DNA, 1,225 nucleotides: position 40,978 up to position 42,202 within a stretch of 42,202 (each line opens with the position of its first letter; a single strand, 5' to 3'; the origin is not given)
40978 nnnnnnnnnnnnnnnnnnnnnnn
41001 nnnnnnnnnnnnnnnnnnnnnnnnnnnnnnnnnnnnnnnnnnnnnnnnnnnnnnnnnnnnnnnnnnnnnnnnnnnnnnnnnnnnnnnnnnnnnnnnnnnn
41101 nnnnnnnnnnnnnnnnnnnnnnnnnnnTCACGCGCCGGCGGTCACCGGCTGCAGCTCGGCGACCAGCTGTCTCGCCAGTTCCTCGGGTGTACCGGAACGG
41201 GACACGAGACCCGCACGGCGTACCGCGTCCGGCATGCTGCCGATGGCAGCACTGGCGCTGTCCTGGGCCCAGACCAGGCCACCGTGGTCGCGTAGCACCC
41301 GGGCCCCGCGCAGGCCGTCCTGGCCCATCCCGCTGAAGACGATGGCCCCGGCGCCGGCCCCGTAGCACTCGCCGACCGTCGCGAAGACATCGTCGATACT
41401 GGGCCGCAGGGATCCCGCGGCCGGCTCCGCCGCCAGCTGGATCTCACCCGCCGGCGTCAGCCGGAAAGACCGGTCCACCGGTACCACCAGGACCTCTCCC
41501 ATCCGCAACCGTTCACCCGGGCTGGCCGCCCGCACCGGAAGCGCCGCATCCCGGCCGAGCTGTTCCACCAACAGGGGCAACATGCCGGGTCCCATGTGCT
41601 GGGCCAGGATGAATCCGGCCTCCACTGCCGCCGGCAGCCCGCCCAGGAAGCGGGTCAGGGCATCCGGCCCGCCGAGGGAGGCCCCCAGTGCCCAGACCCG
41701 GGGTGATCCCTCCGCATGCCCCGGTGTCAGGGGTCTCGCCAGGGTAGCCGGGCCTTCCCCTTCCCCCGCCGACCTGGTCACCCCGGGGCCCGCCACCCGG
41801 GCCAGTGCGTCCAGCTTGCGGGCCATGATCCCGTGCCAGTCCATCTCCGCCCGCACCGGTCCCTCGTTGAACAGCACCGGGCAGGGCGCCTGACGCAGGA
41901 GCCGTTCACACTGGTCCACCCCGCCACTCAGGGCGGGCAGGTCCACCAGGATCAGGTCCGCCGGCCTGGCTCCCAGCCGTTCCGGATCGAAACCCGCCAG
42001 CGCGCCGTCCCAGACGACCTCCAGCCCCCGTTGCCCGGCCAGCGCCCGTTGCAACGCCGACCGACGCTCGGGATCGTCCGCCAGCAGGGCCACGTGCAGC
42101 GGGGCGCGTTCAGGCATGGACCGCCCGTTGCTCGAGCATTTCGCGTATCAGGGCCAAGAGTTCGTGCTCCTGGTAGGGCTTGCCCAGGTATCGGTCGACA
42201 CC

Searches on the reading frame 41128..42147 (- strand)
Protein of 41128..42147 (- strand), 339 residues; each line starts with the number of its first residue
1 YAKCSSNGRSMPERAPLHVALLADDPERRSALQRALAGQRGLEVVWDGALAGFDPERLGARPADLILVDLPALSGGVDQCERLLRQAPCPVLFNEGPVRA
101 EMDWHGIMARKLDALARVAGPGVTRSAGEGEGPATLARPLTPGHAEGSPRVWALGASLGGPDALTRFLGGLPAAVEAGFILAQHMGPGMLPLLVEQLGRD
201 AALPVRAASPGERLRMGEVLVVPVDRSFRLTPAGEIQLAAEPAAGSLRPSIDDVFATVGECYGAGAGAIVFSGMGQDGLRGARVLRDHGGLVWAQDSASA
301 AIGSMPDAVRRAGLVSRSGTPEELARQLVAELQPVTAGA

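Call 57: search_protein_families(library=pfam, proteins=[window:41128-42147:-], max_evalue=0.00001)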
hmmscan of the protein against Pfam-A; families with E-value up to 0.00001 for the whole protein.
window:41128-42147:- (339 aa): 1 family
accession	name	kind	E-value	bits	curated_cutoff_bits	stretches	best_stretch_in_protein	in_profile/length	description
PF01339.22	CheB_methylest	-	2.9e-44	151.3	24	1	152-328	1-174/174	CheB methylesterase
